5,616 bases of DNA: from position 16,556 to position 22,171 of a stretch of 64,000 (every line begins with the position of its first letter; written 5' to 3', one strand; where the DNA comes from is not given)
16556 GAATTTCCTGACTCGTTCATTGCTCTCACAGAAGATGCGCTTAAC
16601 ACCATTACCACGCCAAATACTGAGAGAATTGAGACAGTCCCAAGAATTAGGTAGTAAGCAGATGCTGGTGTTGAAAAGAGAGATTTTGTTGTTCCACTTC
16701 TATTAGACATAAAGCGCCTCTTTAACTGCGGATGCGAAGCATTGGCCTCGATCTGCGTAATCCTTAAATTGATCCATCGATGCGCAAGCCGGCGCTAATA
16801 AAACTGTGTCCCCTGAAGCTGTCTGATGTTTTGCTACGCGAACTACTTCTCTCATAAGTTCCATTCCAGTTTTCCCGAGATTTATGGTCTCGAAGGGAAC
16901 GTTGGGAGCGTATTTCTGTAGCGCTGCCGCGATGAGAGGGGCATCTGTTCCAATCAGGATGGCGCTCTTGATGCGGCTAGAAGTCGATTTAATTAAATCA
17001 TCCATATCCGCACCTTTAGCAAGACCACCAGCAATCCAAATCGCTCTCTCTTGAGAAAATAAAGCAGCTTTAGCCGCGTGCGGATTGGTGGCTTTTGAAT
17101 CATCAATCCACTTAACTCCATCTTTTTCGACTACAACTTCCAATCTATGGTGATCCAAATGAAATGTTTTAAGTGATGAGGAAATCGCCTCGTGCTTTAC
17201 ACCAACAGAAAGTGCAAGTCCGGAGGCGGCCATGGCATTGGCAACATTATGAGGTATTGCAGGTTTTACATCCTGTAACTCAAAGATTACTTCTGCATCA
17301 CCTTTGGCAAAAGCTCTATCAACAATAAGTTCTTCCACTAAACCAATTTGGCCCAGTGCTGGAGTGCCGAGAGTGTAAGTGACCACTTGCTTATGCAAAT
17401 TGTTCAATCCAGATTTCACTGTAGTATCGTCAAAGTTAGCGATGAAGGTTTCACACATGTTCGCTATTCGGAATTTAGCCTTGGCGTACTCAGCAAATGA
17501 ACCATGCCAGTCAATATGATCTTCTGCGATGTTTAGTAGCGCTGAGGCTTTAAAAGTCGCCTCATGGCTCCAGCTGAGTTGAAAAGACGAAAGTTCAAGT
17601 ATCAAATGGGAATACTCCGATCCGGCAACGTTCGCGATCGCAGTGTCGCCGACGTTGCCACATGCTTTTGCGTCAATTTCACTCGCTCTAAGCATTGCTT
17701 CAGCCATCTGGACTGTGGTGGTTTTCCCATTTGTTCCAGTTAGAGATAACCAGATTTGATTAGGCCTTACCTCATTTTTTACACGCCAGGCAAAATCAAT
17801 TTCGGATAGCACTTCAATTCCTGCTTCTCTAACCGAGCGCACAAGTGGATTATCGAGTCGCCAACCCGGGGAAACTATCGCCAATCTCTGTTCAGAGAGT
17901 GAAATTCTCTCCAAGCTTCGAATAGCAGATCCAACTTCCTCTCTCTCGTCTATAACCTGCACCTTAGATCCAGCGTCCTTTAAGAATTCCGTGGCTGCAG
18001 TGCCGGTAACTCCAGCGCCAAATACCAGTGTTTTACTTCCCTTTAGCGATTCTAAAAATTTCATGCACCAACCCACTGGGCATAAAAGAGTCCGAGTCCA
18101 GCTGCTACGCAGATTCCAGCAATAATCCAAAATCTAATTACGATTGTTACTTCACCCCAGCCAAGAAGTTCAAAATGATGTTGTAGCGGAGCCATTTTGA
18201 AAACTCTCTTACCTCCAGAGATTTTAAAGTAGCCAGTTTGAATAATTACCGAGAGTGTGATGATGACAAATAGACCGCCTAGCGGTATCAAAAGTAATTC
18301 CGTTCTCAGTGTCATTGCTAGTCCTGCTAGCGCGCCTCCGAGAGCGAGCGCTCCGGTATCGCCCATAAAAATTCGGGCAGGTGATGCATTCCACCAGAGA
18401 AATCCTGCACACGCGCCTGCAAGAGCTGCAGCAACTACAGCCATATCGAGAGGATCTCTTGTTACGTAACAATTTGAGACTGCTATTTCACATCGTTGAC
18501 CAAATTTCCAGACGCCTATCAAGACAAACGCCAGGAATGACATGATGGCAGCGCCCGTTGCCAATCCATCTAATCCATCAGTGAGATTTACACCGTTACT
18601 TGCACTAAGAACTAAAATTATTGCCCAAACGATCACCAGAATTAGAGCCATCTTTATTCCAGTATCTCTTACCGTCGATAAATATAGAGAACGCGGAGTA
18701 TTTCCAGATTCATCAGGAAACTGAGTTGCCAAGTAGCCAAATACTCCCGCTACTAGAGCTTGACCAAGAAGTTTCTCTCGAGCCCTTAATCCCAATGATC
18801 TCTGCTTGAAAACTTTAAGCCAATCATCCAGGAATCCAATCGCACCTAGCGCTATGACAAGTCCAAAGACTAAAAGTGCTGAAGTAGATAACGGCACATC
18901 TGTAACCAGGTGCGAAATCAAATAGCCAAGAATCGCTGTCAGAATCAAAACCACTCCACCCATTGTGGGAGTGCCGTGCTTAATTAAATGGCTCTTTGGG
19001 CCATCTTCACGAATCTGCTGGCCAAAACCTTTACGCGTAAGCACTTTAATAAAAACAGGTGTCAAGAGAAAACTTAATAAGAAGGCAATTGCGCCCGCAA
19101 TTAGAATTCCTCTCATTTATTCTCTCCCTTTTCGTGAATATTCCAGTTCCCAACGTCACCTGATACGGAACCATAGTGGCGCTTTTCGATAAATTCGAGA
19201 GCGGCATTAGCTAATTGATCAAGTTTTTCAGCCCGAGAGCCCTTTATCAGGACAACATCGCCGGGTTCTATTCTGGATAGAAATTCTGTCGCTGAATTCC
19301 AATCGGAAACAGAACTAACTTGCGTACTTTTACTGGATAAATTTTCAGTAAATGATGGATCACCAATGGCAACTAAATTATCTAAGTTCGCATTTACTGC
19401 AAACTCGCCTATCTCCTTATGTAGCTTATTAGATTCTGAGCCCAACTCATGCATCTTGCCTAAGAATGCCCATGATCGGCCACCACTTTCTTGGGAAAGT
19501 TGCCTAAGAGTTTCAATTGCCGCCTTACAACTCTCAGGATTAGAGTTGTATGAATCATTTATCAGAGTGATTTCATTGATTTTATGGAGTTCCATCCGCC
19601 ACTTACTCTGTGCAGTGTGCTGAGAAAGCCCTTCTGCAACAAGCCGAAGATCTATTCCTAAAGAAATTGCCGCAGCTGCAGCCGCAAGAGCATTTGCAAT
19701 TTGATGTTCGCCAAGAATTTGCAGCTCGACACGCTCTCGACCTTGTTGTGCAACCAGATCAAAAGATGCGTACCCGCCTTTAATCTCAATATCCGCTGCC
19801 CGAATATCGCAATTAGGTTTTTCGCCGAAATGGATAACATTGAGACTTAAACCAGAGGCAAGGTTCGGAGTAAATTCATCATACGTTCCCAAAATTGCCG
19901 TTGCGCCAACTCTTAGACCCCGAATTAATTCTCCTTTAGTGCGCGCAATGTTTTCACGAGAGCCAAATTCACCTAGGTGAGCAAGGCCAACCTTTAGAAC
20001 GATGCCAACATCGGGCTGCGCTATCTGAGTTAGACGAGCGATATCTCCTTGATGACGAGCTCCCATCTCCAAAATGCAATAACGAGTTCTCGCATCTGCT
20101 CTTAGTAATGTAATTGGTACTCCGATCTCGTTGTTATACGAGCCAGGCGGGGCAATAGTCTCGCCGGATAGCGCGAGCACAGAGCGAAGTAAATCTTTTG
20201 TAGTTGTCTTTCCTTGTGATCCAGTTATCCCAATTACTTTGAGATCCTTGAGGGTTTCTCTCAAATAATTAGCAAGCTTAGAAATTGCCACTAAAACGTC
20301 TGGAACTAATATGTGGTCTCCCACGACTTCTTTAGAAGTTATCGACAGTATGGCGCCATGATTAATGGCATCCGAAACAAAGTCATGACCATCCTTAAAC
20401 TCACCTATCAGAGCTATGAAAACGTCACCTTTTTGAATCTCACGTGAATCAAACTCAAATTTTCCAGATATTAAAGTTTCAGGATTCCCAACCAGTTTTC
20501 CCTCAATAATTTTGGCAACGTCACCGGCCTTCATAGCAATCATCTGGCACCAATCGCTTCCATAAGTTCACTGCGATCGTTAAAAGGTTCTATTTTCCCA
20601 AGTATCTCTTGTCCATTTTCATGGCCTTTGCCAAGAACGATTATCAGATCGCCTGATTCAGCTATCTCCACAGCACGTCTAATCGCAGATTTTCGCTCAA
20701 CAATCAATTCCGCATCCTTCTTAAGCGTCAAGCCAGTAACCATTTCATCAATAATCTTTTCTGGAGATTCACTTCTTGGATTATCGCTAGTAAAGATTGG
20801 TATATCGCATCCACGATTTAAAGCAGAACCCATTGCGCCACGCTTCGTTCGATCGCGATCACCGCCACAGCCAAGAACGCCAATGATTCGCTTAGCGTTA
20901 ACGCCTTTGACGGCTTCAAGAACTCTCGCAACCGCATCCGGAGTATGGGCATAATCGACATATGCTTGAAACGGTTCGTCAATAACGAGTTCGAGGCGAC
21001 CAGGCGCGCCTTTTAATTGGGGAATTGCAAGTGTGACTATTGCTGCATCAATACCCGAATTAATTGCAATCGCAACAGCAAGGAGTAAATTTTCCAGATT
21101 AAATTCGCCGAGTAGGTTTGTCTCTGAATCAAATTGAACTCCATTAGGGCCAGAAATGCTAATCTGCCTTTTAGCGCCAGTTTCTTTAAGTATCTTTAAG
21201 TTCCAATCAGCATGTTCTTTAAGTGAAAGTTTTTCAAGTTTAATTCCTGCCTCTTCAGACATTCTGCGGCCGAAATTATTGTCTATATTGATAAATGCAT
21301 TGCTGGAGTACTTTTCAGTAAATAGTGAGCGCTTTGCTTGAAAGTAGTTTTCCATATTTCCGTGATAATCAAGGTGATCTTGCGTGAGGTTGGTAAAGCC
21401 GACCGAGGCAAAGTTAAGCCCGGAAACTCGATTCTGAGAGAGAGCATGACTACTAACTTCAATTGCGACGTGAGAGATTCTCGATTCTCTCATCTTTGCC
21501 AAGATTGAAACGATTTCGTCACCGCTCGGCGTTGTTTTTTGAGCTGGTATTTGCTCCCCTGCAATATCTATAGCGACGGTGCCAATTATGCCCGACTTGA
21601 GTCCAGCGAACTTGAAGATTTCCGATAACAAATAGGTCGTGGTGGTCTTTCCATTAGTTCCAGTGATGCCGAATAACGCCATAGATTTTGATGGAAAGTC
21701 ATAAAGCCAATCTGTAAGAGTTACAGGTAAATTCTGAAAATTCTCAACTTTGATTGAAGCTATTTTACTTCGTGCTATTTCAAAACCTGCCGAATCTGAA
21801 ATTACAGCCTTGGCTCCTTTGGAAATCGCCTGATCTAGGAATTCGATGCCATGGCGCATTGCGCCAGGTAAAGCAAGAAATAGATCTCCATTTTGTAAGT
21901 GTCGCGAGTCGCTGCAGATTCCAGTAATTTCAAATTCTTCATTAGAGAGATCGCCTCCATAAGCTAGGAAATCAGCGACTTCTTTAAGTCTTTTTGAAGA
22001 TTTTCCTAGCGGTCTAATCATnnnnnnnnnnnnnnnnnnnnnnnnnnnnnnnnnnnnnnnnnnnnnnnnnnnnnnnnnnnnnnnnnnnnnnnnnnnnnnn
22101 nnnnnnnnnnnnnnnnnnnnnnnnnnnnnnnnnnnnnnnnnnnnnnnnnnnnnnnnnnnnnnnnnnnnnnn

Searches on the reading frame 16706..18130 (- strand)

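Call 50: search_protein_families(library=pfam, proteins=[window:16706-18130:-], max_evalue=0.00001)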
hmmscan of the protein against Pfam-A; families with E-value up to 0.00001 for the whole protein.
window:16706-18130:- (475 aa): 3 families
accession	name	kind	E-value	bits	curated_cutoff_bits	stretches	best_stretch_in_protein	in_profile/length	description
PF08245.18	Mur_ligase_M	-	9.6e-23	81.6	24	1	131-305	2-199/200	Mur ligase middle domain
PF02875.26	Mur_ligase_C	-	1.2e-13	52.4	28.4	1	328-449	1-127/127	Mur ligase, glutamate ligase domain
PF21799.2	MurD-like_N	-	2.5e-09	37.7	27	1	33-108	2-87/88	Mur ligase MurD-like, N-terminal domain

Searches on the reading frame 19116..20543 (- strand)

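Call 50: search_protein_families(library=pfam, proteins=[window:19116-20543:-], max_evalue=0.00001)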
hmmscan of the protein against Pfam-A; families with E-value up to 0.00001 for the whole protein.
window:19116-20543:- (476 aa): 2 families
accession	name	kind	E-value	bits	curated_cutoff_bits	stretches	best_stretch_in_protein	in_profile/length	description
PF08245.18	Mur_ligase_M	-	4.8e-42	144.6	24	1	106-292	1-200/200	Mur ligase middle domain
PF02875.26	Mur_ligase_C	-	1.1e-20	75.2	28.4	1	316-437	2-127/127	Mur ligase, glutamate ligase domain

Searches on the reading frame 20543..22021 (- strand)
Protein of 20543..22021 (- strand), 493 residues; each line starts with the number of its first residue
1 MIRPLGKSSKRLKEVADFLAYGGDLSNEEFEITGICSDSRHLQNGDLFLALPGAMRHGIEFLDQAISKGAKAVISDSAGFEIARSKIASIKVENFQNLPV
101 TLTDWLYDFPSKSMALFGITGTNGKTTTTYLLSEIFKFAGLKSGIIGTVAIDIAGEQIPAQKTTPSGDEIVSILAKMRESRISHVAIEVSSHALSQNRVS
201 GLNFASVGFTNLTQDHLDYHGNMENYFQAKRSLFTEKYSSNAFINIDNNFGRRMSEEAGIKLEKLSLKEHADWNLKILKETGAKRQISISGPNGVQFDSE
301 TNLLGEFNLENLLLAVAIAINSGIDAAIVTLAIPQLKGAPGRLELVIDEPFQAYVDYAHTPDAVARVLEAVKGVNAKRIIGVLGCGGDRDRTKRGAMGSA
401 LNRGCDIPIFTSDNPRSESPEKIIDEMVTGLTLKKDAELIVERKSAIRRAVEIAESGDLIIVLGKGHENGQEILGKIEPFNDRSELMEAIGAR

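Call 50: search_protein_families(library=pfam, proteins=[window:20543-22021:-], max_evalue=0.00001)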
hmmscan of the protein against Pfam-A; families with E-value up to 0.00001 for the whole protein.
window:20543-22021:- (493 aa): 3 families
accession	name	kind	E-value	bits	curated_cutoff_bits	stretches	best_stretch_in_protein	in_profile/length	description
PF08245.18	Mur_ligase_M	-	3.2e-48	164.8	24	1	119-319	1-200/200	Mur ligase middle domain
PF02875.26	Mur_ligase_C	-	4e-29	102.5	28.4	1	341-466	1-127/127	Mur ligase, glutamate ligase domain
PF01225.30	Mur_ligase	-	8.3e-08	32.9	21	1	31-90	1-78/95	Mur ligase family, catalytic domain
